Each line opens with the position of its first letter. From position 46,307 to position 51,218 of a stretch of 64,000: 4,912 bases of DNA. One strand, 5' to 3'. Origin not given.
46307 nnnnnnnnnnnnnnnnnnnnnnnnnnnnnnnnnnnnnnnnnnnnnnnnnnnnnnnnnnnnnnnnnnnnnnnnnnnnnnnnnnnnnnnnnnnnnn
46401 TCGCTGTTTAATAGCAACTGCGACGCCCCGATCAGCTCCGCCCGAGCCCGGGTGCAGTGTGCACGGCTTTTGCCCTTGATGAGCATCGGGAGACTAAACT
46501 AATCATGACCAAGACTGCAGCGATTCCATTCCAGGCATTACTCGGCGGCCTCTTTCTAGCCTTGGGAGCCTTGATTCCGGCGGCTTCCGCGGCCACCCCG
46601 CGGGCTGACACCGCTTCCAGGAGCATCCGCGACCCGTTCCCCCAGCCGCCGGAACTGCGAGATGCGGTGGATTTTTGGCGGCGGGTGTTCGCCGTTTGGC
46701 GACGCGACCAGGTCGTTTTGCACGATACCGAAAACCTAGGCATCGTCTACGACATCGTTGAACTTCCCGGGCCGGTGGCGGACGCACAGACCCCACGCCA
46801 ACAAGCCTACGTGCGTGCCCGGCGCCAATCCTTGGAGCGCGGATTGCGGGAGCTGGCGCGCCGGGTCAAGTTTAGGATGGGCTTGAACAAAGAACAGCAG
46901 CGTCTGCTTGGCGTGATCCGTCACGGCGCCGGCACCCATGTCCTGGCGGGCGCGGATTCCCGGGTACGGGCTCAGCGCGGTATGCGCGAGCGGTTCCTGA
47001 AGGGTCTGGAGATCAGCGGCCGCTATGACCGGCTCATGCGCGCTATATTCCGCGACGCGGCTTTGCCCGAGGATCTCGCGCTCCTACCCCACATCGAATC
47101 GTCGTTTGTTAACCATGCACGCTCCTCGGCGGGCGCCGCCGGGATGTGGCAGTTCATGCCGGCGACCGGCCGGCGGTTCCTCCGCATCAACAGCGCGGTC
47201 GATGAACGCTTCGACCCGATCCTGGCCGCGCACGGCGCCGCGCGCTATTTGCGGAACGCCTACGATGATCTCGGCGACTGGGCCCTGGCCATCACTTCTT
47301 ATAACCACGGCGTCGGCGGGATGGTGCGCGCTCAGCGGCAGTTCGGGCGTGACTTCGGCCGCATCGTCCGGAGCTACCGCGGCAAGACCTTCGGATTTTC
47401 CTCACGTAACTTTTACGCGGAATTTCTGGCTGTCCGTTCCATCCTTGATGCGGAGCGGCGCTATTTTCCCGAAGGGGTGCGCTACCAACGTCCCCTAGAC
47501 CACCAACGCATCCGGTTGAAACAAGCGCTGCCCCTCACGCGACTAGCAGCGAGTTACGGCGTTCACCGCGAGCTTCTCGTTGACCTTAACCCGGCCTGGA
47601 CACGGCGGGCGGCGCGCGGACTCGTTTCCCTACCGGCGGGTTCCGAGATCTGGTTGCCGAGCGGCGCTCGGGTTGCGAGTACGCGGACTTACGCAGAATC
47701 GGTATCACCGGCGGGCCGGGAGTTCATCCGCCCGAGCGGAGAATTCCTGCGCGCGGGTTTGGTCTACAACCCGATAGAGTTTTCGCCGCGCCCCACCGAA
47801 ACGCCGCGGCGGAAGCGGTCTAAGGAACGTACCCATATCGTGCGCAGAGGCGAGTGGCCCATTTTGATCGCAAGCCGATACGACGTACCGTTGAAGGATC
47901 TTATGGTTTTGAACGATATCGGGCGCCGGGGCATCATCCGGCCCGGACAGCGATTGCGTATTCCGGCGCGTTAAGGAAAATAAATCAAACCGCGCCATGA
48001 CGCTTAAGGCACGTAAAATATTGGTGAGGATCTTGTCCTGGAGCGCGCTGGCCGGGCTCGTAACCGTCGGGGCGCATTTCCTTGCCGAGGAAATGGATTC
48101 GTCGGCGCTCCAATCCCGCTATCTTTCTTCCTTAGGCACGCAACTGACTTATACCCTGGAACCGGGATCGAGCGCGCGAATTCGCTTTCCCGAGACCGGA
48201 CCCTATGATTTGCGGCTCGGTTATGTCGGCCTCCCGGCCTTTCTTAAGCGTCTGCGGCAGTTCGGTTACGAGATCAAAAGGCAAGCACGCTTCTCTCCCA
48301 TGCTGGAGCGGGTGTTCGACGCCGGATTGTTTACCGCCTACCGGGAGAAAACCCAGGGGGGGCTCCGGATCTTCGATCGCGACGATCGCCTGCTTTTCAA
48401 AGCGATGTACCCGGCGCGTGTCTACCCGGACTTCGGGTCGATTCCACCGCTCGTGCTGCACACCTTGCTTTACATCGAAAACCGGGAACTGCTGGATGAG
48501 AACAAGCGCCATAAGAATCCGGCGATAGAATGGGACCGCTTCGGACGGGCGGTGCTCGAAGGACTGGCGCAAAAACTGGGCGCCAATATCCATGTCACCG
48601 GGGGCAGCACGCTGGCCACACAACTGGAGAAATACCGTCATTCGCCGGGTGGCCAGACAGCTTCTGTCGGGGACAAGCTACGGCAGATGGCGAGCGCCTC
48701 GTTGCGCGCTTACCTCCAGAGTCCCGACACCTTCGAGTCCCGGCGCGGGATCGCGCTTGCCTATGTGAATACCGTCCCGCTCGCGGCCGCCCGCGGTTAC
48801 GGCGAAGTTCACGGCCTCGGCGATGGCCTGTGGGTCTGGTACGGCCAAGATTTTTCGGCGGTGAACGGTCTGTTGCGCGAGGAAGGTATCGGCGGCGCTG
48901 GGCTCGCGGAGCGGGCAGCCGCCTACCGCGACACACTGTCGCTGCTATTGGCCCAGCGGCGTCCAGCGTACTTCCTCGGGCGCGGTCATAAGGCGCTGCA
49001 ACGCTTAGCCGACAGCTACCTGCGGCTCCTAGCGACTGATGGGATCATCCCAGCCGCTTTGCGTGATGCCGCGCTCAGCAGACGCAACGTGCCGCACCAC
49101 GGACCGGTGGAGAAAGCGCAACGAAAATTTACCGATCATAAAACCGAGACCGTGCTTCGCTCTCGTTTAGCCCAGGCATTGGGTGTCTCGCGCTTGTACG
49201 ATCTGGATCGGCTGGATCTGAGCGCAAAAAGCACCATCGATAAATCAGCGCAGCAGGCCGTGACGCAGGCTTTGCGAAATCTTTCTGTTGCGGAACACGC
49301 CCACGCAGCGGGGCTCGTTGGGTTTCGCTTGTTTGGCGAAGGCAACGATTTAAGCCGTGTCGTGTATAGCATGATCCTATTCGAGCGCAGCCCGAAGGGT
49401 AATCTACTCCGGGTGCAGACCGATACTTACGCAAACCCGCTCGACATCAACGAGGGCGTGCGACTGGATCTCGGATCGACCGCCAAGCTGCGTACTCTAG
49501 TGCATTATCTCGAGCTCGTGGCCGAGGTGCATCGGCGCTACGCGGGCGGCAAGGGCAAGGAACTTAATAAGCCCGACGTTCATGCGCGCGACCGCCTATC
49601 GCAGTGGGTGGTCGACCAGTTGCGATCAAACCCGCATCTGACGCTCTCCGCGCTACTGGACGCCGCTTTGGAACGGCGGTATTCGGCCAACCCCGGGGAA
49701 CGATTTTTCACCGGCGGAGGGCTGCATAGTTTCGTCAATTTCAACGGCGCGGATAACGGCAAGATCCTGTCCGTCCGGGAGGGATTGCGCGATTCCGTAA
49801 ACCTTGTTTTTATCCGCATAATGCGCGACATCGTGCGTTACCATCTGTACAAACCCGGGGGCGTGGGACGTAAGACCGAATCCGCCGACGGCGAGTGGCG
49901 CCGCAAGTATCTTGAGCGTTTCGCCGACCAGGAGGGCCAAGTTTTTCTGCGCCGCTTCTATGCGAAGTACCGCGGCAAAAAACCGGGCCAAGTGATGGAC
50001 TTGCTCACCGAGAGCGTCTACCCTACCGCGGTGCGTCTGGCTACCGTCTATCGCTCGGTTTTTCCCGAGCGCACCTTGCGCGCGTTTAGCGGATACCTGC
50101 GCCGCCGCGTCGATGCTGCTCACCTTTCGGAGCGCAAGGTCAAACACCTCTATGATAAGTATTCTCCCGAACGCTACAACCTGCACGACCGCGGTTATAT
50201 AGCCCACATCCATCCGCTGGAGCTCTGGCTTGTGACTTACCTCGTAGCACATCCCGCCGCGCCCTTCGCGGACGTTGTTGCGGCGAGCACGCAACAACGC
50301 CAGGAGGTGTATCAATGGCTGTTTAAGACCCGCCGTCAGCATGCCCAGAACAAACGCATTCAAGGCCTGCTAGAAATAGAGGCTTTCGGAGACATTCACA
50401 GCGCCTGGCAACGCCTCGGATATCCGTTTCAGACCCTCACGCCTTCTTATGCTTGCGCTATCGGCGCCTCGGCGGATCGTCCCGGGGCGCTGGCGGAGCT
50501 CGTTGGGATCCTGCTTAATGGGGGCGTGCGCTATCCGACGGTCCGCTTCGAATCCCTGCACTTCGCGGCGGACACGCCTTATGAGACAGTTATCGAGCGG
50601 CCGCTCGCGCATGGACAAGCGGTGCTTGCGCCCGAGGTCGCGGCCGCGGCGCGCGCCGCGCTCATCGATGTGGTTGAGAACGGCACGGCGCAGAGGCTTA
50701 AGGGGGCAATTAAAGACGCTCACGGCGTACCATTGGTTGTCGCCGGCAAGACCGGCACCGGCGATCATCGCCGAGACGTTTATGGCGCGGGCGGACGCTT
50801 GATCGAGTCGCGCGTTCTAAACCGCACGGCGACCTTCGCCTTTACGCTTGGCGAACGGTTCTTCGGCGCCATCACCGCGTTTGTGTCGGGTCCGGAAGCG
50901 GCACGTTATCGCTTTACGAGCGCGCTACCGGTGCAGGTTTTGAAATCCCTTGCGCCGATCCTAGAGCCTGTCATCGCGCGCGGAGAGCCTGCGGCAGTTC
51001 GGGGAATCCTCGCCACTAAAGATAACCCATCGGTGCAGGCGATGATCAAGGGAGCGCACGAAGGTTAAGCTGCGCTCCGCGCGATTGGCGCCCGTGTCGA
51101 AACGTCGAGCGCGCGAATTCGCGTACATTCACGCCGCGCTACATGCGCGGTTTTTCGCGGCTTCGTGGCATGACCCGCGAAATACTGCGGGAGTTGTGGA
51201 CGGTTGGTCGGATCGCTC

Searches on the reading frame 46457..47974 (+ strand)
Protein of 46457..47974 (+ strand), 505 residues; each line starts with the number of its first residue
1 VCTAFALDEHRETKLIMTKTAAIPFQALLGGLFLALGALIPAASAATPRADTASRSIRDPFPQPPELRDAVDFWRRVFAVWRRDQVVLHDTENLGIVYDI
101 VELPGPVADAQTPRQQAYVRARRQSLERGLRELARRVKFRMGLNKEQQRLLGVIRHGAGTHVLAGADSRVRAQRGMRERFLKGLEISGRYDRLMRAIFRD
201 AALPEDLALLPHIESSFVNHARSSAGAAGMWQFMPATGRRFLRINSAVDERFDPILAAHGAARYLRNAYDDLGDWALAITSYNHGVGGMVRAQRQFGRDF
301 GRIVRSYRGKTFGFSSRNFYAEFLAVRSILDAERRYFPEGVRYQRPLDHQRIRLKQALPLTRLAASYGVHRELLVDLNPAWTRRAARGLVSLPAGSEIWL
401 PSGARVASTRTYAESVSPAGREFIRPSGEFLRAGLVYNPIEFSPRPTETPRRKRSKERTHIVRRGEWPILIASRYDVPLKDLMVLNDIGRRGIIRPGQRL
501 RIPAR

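Call 86: search_protein_families(library=pfam, proteins=[window:46457-47974:+], max_evalue=1e-8)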
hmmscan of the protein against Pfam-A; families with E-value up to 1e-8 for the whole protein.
window:46457-47974:+ (505 aa): 1 family
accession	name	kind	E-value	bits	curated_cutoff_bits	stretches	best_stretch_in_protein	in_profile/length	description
PF01464.25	SLT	-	6.8e-21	74.4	21.3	1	203-296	13-108/117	Transglycosylase SLT domain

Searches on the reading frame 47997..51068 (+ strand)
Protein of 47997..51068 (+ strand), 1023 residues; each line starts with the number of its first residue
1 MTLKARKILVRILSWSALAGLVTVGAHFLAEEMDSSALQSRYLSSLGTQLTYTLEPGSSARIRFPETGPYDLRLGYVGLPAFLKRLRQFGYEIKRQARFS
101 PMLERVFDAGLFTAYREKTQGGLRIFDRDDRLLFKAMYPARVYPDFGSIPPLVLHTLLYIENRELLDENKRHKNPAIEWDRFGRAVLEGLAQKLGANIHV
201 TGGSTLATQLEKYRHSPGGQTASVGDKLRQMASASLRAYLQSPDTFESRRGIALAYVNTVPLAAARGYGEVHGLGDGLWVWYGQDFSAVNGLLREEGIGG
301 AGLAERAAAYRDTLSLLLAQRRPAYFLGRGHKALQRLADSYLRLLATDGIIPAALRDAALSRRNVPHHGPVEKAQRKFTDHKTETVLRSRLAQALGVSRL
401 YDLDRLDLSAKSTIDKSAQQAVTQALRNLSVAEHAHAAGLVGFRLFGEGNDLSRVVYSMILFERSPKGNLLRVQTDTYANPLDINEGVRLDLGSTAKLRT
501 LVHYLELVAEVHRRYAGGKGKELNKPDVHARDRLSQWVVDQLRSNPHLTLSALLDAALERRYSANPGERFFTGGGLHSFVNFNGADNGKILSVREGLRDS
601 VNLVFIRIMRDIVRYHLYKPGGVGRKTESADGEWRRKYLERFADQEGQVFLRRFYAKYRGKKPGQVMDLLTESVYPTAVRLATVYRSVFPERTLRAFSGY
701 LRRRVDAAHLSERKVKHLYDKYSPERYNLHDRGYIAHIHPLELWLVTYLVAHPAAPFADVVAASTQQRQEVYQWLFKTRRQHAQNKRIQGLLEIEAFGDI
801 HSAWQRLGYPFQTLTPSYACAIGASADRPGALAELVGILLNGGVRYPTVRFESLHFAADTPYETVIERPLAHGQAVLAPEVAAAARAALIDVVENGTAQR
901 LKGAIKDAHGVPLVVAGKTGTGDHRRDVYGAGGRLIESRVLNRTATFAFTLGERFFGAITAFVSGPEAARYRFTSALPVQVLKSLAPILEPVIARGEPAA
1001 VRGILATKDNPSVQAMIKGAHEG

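Call 86: search_protein_families(library=pfam, proteins=[window:47997-51068:+], max_evalue=1e-8)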
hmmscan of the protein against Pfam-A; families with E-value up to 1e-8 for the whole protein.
window:47997-51068:+ (1023 aa): 1 family
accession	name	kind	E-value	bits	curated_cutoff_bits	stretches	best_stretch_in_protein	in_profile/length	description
PF00912.28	Transgly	-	3.3e-12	46.6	27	1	140-314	13-161/178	Transglycosylase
